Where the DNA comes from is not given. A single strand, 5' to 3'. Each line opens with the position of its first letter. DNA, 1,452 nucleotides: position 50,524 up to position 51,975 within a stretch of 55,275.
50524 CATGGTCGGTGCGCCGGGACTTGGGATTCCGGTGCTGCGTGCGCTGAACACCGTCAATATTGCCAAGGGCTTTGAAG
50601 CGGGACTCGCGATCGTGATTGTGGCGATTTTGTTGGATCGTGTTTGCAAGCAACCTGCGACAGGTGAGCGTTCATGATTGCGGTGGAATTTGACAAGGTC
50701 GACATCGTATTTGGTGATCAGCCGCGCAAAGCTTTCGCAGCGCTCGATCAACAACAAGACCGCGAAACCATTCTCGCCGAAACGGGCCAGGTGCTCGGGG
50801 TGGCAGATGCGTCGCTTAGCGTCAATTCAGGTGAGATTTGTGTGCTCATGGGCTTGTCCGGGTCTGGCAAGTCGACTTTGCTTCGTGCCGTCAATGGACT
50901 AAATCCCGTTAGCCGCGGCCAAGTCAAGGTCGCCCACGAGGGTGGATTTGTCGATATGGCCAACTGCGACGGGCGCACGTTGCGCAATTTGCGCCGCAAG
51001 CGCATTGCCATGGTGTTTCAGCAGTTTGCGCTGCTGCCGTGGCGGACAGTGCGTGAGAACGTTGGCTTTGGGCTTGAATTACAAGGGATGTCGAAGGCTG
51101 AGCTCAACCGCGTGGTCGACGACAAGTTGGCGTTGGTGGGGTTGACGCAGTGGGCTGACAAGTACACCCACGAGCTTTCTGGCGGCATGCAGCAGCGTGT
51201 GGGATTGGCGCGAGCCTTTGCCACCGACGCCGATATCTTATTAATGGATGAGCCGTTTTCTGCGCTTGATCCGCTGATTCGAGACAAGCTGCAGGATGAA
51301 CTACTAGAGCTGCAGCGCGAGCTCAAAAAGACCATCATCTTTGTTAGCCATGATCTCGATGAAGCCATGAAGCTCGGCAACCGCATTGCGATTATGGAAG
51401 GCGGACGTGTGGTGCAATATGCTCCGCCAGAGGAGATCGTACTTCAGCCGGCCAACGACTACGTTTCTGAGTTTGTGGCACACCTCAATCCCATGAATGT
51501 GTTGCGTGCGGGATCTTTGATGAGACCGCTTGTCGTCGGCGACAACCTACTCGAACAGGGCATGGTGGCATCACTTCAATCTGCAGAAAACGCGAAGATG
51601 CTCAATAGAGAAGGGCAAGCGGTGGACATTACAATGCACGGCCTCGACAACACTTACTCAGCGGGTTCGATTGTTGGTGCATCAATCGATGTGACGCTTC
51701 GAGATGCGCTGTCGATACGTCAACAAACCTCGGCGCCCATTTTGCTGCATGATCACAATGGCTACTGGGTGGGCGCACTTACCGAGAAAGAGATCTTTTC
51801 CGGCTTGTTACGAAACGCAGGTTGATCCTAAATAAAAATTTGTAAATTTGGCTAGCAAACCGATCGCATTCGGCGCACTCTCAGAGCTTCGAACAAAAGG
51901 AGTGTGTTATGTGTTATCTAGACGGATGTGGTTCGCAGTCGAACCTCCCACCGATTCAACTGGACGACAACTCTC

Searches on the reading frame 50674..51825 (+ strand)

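Call 34: search_protein_families(library=pfam, proteins=[window:50674-51825:+], max_evalue=1e-8)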
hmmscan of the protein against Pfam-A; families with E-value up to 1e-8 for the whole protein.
window:50674-51825:+ (383 aa): 2 families
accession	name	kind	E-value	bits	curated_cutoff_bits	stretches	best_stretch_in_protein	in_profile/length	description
PF00005.33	ABC_tran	-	9.7e-31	107.6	25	1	45-195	3-136/137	ABC transporter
PF13304.12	AAA_21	-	1.9e-09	38.4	27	0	166-227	236-299/304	AAA domain, putative AbiEii toxin, Type IV TA system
